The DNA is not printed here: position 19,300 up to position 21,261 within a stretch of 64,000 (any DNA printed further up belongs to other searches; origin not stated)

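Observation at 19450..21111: Cys-rich, SLH-anchored transglutaminase-like protein convergent on spoIVA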

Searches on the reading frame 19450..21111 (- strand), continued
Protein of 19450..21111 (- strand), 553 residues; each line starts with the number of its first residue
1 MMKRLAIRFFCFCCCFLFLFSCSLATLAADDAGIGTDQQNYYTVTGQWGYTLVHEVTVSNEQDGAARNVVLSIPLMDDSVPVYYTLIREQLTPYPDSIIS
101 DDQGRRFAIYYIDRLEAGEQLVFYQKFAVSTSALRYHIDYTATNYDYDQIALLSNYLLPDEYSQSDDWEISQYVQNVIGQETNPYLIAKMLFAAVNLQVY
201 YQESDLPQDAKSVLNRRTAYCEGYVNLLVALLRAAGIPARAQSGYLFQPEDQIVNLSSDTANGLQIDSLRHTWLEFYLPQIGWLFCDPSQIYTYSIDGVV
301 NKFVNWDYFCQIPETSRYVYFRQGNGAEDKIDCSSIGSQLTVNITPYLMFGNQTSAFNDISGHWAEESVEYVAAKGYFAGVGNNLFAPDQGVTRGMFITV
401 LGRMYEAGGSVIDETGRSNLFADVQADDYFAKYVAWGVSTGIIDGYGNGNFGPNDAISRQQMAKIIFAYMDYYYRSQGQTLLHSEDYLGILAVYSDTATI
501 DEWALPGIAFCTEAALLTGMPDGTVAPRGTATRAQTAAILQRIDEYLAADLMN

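Call 9: find_homologous_proteins(query=window:19450-21111:-, max_evalue=0.00001)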
Query window:19450-21111:- (553 aa): 104 proteins with E <= 0.00001 among 8000 candidates.
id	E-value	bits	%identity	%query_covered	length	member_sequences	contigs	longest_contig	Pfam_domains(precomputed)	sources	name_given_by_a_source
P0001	0.0e+0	1266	100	100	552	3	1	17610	PF00395.26,PF01841.26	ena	-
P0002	1.5e-279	947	78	94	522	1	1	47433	PF00395.26,PF01841.26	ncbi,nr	ncbi:MAG: S-layer homology domain-containing protein, partial [Firmicutes bacterium]|nr:S-layer homo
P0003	7.6e-205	700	59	92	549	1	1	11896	PF00395.26,PF01841.26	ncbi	-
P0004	1.3e-192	660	57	92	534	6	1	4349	PF00395.26,PF01841.26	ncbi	ncbi:MAG: S-layer homology domain-containing protein, partial [Clostridiales bacterium]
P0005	5.6e-175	601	51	99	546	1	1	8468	PF00395.26,PF01841.26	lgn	-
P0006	3.9e-172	592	53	92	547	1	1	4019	PF00395.26,PF01841.26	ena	-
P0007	1.4e-136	475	43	96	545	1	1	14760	PF00395.26,PF01841.26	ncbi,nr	ncbi:MAG: S-layer homology domain-containing protein [Bacillota bacterium]|nr:S-layer homology domai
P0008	7.8e-135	469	44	92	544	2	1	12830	PF00395.26,PF01841.26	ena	-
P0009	7.3e-134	466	41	97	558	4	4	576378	PF00395.26,PF01841.26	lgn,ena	-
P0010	4.6e-133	463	42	95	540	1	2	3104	PF00395.26,PF01841.26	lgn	-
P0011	3.8e-131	457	44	91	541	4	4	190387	PF00395.26,PF01841.26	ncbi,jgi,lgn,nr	ncbi:MAG: S-layer homology domain-containing protein [Firmicutes bacterium]|nr:S-layer homology doma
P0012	5.3e-131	456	42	93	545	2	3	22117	PF00395.26,PF01841.26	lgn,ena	-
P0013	7.2e-130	452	42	94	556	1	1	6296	PF00395.26,PF01841.26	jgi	jgi:transglutaminase-like putative cysteine protease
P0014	4.5e-126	440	43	92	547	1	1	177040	PF00395.26,PF01841.26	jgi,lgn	-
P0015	1.1e-124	435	41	98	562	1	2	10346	PF00395.26,PF01841.26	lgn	-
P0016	6.5e-123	430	40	94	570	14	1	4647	PF00395.26,PF01841.26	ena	-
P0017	8.3e-123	429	41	98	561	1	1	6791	PF00395.26,PF01841.26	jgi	jgi:transglutaminase-like putative cysteine protease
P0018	1.1e-122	429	40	98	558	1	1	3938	PF00395.26,PF01841.26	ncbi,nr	ncbi:MAG: hypothetical protein GX572_00785 [Clostridia bacterium]|nr:hypothetical protein [Clostridi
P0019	1.2e-122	429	40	94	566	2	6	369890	PF00395.26,PF01841.26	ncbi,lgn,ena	-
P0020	1.2e-122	429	41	98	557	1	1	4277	PF00395.26,PF01841.26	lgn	-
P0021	2.4e-122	428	40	97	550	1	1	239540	PF00395.26,PF01841.26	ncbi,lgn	-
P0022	2.3e-121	424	42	93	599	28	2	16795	PF00395.26,PF01841.26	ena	-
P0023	1.1e-120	422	39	97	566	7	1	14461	PF00395.26,PF01841.26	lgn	-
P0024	1.6e-119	418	42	92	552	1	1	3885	PF00395.26,PF01841.26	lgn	-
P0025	1.6e-119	418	38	93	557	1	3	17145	PF00395.26,PF01841.26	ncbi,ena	-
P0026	3.2e-119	417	38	98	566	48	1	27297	PF00395.26,PF01841.26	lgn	-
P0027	4.6e-119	417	41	97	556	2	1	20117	PF00395.26,PF01841.26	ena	-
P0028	1.6e-118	415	40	90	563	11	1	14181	PF00395.26,PF01841.26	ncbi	-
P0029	7.9e-117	409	39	90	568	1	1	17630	PF00395.26,PF01841.26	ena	-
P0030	6.1e-116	407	40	92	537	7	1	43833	PF00395.26,PF01841.26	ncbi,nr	ncbi:MAG: S-layer homology domain-containing protein [Firmicutes bacterium]|nr:S-layer homology doma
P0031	3.8e-113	397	39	95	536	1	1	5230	PF00395.26,PF01841.26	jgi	-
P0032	1.0e-112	396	42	85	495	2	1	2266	PF00395.26,PF01841.26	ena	-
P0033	3.6e-98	348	36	94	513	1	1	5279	PF00395.26,PF01841.26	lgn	-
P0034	2.4e-78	282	30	97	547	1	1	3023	PF00395.26,PF01841.26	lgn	-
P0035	1.6e-76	276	32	91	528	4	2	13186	PF00395.26,PF01841.26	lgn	-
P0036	3.2e-75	272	33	82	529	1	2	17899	PF00395.26,PF01841.26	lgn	-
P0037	1.8e-74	270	32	98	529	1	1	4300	PF00395.26,PF01841.26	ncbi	-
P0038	8.5e-70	254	33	91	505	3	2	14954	PF00395.26,PF01841.26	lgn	-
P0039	8.8e-66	241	31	89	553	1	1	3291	PF00395.26,PF01841.26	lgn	-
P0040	1.9e-65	240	31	89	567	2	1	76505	PF00395.26,PF01841.26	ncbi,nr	ncbi:MAG: hypothetical protein HFI72_00180 [Peptococcaceae bacterium]|nr:hypothetical protein [Pepto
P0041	2.0e-63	233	30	89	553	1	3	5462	PF00395.26,PF01841.26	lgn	-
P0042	4.3e-63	232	31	89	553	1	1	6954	PF00395.26,PF01841.26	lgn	-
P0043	2.8e-33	134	39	34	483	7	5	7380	PF13539.12,PF00395.26,PF02368.25,PF26918.1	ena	-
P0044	1.3e-31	128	38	34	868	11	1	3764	PF18655.8,PF00395.26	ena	-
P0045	1.8e-30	124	37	34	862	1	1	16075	PF18655.8,PF00395.26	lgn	-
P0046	2.3e-30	124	38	35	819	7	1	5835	PF00801.27,PF03442.21,PF18998.7,PF00395.26,PF18911.7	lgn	-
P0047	9.7e-26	109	36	39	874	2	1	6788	PF00395.26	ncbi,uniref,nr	ncbi:S-layer homology domain-containing protein [uncultured Mailhella sp.]|uniref:S-layer homology d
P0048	5.6e-25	106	36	34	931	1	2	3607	PF09479.17,PF00415.25,PF00395.26,PF13472.13,PF25390.2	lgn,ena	-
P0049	4.4e-23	100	34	34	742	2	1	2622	PF18676.7,PF00395.26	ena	-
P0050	2.9e-22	97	37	34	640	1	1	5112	PF13715.13,PF13620.13,PF00395.26,PF17210.10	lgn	-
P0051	4.1e-22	97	35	34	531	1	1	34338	PF00395.26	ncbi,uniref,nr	ncbi:S-layer homology domain-containing protein [Paenibacillus filicis]|uniref:S-layer homology doma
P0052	1.2e-21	95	37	32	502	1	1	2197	PF00395.26,PF00082.28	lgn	-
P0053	1.3e-21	95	29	44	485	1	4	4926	PF05708.19,PF00395.26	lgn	-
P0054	7.6e-21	93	34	33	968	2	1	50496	PF18998.7,PF00395.26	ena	-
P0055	1.3e-20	92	32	34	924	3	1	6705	PF09479.17,PF00395.26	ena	-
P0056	1.6e-20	92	35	34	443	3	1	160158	PF26182.1,PF21461.4,PF22359.3,PF00395.26,PF02368.25,PF20578.5,PF26918.1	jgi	-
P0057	4.7e-20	90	32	34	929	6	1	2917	PF00395.26,PF02368.25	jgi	jgi:hypothetical protein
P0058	7.6e-20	89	34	35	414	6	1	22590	PF00963.25,PF00395.26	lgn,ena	-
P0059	9.8e-17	79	36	36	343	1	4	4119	PF01841.26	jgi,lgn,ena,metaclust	metaclust:\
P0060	1.8e-16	78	34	33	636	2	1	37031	PF00395.26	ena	-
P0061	2.3e-16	78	31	34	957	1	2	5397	PF00395.26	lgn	-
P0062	1.2e-15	75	26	57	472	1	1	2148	PF00395.26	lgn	-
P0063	1.4e-15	75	32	34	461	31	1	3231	PF15283.13,PF05593.20,PF25023.2,PF00395.26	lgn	-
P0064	1.4e-14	72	29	34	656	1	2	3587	PF00395.26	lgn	-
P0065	1.8e-14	72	31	33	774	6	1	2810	PF00395.26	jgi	jgi:hypothetical protein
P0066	3.0e-13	68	33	41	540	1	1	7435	PF01841.26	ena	-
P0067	2.8e-12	64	30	37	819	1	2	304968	PF00395.26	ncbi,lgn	ncbi:MAG: S-layer homology domain-containing protein [Candidatus Pristimantibacillus sp.]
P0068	6.8e-12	63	28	35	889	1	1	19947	PF00395.26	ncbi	-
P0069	8.4e-12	63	35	26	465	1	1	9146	PF13715.13,PF13620.13,PF01841.26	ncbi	-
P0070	1.4e-11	62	36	22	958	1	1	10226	PF18657.7,PF00963.25,PF13290.14,PF00395.26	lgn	-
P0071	4.0e-11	61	30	36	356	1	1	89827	PF01841.26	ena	-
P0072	6.6e-11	60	32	34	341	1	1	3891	PF01841.26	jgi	-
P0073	2.1e-9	55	27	37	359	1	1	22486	PF01841.26,PF04473.19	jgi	jgi:transglutaminase-like putative cysteine protease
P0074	7.0e-9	53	26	27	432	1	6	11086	PF00395.26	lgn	-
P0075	7.2e-9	53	30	33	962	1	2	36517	PF00963.25,PF00395.26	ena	-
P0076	9.7e-9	53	27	43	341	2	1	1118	PF01841.26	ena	-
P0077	9.9e-9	53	32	19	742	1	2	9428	PF13306.13,PF00395.26,PF01841.26,PF04473.19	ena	-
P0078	1.3e-8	52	33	25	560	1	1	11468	PF01841.26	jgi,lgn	jgi:hypothetical protein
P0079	3.0e-8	51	29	24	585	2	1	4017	PF01841.26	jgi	jgi:transglutaminase-like putative cysteine protease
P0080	3.6e-8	51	28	31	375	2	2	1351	PF00395.26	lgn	-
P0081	4.2e-8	51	28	31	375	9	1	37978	PF00395.26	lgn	-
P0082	4.4e-8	51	28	60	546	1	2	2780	PF00395.26,PF01841.26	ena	-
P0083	5.3e-8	50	31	34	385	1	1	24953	PF00395.26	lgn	-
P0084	1.3e-7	49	25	33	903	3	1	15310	PF06452.17,PF16323.12,PF00395.26,PF00041.28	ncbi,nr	ncbi:S-layer homology domain-containing protein, partial [Paenibacillus sepulcri]|nr:S-layer homolog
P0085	2.0e-7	48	33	25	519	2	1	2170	PF08379.16,PF01841.26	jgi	jgi:hypothetical protein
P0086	2.4e-7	48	31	24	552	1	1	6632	PF01841.26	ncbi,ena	-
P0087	3.0e-7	48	29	33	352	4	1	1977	PF01841.26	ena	-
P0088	4.7e-7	47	28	36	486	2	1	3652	PF14559.13,PF13431.13,PF00515.35,PF13424.13,PF13432.13,PF13428.13,PF13181.13,PF07719.24,PF01841.26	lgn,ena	-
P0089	6.3e-7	47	32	25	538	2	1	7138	PF01841.26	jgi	jgi:transglutaminase-like putative cysteine protease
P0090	1.2e-6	46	32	24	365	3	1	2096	PF01841.26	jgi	jgi:transglutaminase-like putative cysteine protease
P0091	1.3e-6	46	30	24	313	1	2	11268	PF01841.26,PF04473.19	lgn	-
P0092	1.4e-6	46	35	24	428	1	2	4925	PF01841.26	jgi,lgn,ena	-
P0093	2.1e-6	45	26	34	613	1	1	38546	PF00561.27,PF00395.26,PF12146.16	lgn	-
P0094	2.1e-6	45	29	30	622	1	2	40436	PF01841.26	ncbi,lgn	-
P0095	2.1e-6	45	31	24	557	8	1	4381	PF01841.26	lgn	-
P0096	2.4e-6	45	23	28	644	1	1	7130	PF00395.26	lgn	-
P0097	2.4e-6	45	32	31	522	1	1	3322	PF01841.26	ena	-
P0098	3.3e-6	44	27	35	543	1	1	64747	PF01841.26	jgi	jgi:transglutaminase-like putative cysteine protease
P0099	3.7e-6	44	25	33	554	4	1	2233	PF03425.20,PF00395.26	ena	-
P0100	3.8e-6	44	26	36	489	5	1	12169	PF14559.13,PF13431.13,PF00515.35,PF13432.13,PF13181.13,PF07719.24,PF01841.26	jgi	jgi:tetratricopeptide (TPR) repeat protein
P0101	5.9e-6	44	35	19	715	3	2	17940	PF18998.7,PF00395.26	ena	-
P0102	6.3e-6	43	33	21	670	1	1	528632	PF01832.26,PF00395.26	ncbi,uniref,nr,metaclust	ncbi:S-layer homology domain-containing protein [Bacillus massiliigorillae]|uniref:S-layer homology 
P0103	8.1e-6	43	32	24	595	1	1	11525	PF01841.26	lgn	-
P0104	9.4e-6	43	29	24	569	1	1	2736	PF01841.26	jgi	jgi:transglutaminase-like putative cysteine protease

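Call 13: find_encoding_contigs(protein=P0009, flank=8000, max_places=2)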
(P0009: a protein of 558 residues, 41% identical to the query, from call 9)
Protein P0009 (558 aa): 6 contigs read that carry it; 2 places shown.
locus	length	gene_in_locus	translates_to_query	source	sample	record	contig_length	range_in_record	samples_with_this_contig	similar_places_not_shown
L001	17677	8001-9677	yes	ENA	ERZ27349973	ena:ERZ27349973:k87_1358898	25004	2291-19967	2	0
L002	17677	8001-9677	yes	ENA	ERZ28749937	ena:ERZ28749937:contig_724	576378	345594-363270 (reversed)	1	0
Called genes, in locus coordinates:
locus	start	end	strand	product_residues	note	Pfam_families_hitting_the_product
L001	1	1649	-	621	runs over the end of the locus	PF06480:FtsH_ext, PF06068:TIP49 (faint), PF00004:AAA, PF17862:AAA_lid_3, PF01434:Peptidase_M41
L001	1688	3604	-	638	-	PF00664:ABC_membrane, PF00005:ABC_tran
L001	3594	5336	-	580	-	PF00664:ABC_membrane, PF00005:ABC_tran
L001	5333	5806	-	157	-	PF12802:MarR_2, PF01047:MarR (weak)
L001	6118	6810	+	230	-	-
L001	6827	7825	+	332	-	PF14057:GGGtGRT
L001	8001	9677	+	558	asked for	PF01841:Transglut_core, PF00395:SLH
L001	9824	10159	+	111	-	PF12728:HTH_17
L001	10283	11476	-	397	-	PF00871:Acetate_kinase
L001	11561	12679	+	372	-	PF07670:Gate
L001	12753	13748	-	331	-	PF13349:DUF4097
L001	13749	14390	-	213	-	PF22564:HAAS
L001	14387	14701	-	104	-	PF03551:PadR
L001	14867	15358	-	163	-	-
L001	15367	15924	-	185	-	PF03602:Cons_hypoth95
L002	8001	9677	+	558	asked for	PF01841:Transglut_core, PF00395:SLH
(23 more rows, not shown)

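Call 14: find_encoding_contigs(protein=P0019, flank=8000, max_places=2)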
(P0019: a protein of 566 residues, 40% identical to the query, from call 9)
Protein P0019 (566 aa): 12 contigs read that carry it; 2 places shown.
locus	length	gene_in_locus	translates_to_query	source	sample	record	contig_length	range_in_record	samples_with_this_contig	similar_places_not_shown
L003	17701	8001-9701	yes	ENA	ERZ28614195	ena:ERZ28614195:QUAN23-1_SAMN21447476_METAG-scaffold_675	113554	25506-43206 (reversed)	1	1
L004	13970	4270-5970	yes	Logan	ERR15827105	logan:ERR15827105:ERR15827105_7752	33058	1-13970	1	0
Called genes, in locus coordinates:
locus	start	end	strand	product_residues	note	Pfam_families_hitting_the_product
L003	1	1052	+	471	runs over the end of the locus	PF01554:MatE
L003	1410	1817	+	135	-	PF04542:Sigma70_r2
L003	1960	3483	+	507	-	-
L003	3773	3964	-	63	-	-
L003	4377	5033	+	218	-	PF00730:HhH-GPD, PF00633:HHH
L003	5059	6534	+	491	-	PF17820:PDZ_6, PF03572:Peptidase_S41, PF07833:Cu_amine_oxidN1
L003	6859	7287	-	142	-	-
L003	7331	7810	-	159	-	PF01467:CTP_transf_like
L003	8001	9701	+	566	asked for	PF01841:Transglut_core, PF00395:SLH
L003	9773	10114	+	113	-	PF12728:HTH_17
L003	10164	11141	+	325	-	PF01966:HD, PF13286:HD_assoc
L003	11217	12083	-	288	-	-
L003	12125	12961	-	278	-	PF23473:LysM3_LYK4_5 (faint), PF01476:LysM, PF01551:Peptidase_M23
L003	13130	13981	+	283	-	PF00497:SBP_bac_3, PF10613:Lig_chan-Glu_bd (weak)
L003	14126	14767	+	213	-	PF00528:BPD_transp_1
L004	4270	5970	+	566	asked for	PF01841:Transglut_core, PF00395:SLH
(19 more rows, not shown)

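Call 15: find_encoding_contigs(protein=P0002, flank=8000, max_places=2)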
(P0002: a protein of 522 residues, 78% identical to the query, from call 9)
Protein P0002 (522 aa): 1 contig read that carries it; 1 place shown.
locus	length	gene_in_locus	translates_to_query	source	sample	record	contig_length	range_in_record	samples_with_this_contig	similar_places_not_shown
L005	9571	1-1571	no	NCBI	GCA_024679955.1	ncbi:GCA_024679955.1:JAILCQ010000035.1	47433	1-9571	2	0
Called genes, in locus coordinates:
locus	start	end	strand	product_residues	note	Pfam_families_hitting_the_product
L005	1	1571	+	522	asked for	PF01841:Transglut_core, PF00395:SLH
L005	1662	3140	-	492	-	PF09547:SpoIVA_ATPase, PF20438:SpoIVA_middle, PF20439:SpoIVA_C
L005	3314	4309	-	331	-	PF01210:NAD_Gly3P_dh_N, PF02558:ApbA, PF03446:NAD_binding_2 (weak), PF03807:F420_oxidored (weak), PF07479:NAD_Gly3P_dh_C, PF20618:GPD_NAD_C_bact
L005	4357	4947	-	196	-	PF02660:G3P_acyltransf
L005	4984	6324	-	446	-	PF00009:GTP_EFTU (weak), PF00350:Dynamin_N (faint), PF01926:MMR_HSR1, PF02421:FeoB_N, PF00009:GTP_EFTU, PF01926:MMR_HSR1, PF02421:FeoB_N, PF14714:KH_dom-like, +3 more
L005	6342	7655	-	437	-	PF17820:PDZ_6, PF19238:Radical_SAM_2, PF04459:DUF512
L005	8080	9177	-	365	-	PF03979:Sigma70_r1_1, PF00140:Sigma70_r1_2, PF04542:Sigma70_r2, PF04539:Sigma70_r3, PF04545:Sigma70_r4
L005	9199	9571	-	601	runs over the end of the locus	PF01807:Zn_ribbon_DnaG, PF08275:DNAG_N, PF01751:Toprim, PF13155:Toprim_2, PF13362:Toprim_3 (weak), PF13662:Toprim_4, PF10410:DnaB_bind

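Call 16: find_related_loci(query=A1, collection=genome_contigs, flank=6000)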
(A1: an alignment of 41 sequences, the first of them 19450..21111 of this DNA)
Query A1 (553 aa) in genome_contigs; peptide patterns used: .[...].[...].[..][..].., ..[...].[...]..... (x = any residue, [..] = any of these).
123 stretches matched a pattern; 95 encode a relative of the query (tblastn E <= 1e-3); the best 80 are kept; 80 distinct loci.
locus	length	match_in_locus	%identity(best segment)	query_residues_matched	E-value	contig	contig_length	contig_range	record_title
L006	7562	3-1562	78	32-550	0e+0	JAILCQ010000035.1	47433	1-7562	MAG: Bacillota bacterium isolate RUI589 k141_4198961_flag=0_multi=19.9960_len=47433, whole genome shotgun sequence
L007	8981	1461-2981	59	38-547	0e+0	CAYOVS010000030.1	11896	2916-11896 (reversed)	MAG TPA_asm: uncultured Peptococcaceae bacterium isolate SRP335695_co1_131 genome assembly, contig: NODE_2538_length_118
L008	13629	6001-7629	42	5-544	4e-140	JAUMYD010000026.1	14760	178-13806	MAG: Bacillota bacterium isolate S16M_St_76 NODE_1095_length_14760_cov_5.445563, whole genome shotgun sequence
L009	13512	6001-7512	44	41-544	1e-133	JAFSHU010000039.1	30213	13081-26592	MAG: Bacillota bacterium isolate RGIG3155 Goat_Rectum.Co__c575798, whole genome shotgun sequence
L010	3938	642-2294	40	2-542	3e-132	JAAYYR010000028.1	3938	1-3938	MAG: Clostridia bacterium isolate AS06rmzACSIP_243 100878_AS06, whole genome shotgun sequence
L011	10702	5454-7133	38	1-542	6e-127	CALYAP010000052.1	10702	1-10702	MAG: uncultured Clostridia bacterium isolate E40__bin13 genome assembly, contig: E40__k127_4451922, whole genome shotgun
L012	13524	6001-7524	42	40-552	6e-126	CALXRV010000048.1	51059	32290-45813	MAG: uncultured Clostridia bacterium isolate E07__bin223 genome assembly, contig: E07__k127_7017797, whole genome shotgu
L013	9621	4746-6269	38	37-548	2e-123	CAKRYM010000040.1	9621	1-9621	MAG: uncultured Firmicutes bacterium isolate REFINED_METABAT215_TOP10_CONTIGS_1500_ASSEMBLY_K77_MERGED__Hadza_PheChl_Fib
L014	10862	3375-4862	40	46-543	2e-121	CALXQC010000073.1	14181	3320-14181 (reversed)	MAG: uncultured Clostridia bacterium isolate E09__bin156 genome assembly, contig: E09__k127_856809, whole genome shotgun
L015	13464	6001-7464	41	50-547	9e-114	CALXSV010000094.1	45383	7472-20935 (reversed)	MAG: uncultured Clostridia bacterium isolate E12__bin57 genome assembly, contig: E12__k127_4396189, whole genome shotgun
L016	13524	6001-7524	36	8-543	4e-103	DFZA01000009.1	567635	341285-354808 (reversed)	MAG TPA_asm: Peptococcaceae bacterium UBA4068 UBA4068_contig_643, whole genome shotgun sequence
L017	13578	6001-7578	40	27-548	3e-128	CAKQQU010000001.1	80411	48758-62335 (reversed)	MAG: uncultured Firmicutes bacterium isolate REFINED_METABAT215_TOP10_CONTIGS_1500_ASSEMBLY_K77_MERGED__Hadza_MoBio_hadz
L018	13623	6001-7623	40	8-543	3e-128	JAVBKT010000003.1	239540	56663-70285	MAG: Bacillota bacterium isolate EPI_MAG_00003 c_000001076816, whole genome shotgun sequence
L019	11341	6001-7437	35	47-543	2e-98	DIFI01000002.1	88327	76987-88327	MAG TPA_asm: Peptococcaceae bacterium UBA5752 UBA5752_contig_4347, whole genome shotgun sequence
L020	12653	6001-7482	35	35-543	1e-95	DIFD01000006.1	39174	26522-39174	MAG TPA_asm: Peptococcaceae bacterium UBA5757 UBA5757_contig_5893, whole genome shotgun sequence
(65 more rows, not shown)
